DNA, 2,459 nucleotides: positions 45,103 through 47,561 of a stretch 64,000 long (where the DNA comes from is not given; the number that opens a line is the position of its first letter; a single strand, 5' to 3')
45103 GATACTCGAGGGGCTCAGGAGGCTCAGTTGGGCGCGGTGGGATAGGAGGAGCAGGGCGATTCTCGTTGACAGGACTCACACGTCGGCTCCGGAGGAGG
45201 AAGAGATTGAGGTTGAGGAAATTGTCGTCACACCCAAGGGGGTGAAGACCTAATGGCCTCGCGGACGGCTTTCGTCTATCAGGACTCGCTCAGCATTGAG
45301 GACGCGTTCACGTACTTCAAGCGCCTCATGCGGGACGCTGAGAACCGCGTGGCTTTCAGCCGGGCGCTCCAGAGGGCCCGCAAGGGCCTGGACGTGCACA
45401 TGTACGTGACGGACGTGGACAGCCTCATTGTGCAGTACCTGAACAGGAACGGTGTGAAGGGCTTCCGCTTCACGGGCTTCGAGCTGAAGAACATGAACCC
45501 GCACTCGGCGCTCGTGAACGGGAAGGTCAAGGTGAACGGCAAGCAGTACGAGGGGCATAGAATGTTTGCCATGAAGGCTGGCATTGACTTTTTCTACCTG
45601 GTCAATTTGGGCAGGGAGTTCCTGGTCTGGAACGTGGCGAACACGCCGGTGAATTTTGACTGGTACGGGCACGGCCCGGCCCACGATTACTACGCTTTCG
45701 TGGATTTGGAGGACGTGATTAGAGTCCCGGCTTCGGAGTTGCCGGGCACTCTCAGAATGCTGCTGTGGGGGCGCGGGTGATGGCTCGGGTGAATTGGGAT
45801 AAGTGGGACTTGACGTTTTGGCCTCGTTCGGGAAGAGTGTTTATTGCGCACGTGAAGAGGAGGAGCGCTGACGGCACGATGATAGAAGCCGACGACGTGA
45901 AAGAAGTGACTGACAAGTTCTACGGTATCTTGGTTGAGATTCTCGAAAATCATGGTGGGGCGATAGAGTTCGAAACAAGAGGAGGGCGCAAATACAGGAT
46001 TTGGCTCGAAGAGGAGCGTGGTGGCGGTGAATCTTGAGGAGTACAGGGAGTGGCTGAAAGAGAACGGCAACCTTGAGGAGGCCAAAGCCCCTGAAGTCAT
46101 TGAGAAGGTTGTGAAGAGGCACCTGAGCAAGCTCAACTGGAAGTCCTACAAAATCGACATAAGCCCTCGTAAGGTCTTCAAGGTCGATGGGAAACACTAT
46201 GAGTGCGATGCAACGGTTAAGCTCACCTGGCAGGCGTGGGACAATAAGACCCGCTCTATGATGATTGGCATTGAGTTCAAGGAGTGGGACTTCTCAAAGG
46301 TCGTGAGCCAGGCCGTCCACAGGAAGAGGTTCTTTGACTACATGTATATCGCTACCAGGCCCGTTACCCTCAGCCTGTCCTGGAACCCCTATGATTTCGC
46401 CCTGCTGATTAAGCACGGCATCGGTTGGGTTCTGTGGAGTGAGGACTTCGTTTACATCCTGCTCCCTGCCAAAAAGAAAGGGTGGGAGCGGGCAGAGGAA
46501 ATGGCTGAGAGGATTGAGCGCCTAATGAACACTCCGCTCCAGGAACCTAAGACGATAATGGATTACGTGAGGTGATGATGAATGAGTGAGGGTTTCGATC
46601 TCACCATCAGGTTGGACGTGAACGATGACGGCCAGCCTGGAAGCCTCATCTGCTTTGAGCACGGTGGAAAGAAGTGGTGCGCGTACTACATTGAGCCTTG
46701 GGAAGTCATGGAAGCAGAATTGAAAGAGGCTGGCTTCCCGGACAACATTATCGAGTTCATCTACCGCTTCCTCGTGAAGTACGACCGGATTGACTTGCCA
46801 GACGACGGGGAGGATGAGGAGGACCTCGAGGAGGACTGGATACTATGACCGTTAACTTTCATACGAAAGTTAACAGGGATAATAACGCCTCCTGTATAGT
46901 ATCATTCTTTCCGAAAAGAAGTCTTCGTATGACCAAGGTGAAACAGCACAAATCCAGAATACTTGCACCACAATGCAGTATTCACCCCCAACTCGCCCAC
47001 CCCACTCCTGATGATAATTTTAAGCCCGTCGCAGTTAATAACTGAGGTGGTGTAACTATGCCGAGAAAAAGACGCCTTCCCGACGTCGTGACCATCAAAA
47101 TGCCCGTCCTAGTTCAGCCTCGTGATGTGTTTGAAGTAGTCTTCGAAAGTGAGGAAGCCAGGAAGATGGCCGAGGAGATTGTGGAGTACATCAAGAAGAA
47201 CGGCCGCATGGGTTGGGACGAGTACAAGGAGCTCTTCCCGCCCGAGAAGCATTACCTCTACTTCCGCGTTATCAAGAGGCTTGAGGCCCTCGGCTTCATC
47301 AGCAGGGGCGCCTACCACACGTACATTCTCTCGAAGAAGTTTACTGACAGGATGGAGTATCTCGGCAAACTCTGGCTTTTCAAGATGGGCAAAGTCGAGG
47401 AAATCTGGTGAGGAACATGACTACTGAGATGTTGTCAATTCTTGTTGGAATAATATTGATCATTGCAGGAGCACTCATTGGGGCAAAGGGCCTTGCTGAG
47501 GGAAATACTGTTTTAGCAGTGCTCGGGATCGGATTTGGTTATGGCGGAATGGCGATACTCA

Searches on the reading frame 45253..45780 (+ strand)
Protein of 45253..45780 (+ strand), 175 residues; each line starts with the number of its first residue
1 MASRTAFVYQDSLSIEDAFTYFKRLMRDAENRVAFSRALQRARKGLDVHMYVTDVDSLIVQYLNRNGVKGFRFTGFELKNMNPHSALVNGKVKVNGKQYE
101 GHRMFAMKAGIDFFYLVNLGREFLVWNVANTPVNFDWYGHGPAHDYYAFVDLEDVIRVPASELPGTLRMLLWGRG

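Call 88: search_protein_families(library=pfam, max_evalue=0.01, proteins=[window:45253-45780:+])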
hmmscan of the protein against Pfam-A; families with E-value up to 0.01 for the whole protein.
window:45253-45780:+ (175 aa): 0 families

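Call 119: search_protein_families(library=phrogs, max_evalue=0.01, proteins=[window:45253-45780:+])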
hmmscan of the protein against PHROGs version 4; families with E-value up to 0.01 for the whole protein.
window:45253-45780:+ (175 aa): 1 family
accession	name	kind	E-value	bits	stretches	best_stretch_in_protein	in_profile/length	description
phrog_27407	-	DNA, RNA and nucleotide metabolism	4.7e-87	291.6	1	1-174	1-174/174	Holliday junction resolvase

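Call 120: search_dna_similar(query=window:45253-45777:+, collection=phages, mode=protein, max_evalue=0.001)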
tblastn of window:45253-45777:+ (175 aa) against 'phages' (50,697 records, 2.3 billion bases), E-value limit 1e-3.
Records with a match: 3; places in all: 3; records where one place covers at least 80% of the query: 3.
Best place of each record, by identity: 80-90% 3.
By first word of the organism name: Thermococcus 3.
By host as written in the record: Thermococcus sp. 'Bio pl 0405IT2' 2; Thermococcus sp. Bio-pl-0405IT2 1.
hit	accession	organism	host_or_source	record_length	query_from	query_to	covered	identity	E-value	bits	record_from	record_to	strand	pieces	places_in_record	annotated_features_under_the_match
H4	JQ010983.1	Thermococcus prieurii virus 1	Thermococcus sp. 'Bio pl 0405IT2'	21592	1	174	99%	84.5%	1e-94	305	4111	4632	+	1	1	archaeal-type holliday junction resolvase | hypothetical protein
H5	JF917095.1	Thermococcus prieurii virus 1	Thermococcus sp. Bio-pl-0405IT2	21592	1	174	99%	84.5%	1e-94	305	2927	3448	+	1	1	predicted Holliday junction resolvase | hypothetical protein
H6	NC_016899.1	Thermococcus prieurii virus 1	Thermococcus sp. 'Bio pl 0405IT2'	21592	1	174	99%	84.5%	1e-94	305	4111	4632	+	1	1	Holliday junction resolvase | hypothetical protein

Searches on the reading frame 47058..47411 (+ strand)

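Call 88: search_protein_families(library=pfam, max_evalue=0.01, proteins=[window:47058-47411:+])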
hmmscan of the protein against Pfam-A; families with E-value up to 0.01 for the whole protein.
window:47058-47411:+ (117 aa): 1 family
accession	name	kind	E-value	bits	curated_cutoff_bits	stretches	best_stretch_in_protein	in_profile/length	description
PF09373.15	PMBR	-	0.00048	20.5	24.9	1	30-51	6-27/33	Pseudomurein-binding repeat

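Call 119: search_protein_families(library=phrogs, max_evalue=0.01, proteins=[window:47058-47411:+])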
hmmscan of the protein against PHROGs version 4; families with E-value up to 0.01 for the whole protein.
window:47058-47411:+ (117 aa): 1 family
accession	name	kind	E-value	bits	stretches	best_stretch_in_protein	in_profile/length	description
phrog_32591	-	transcription regulation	1.3e-26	94.2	1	1-117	1-117/117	transcriptional regulator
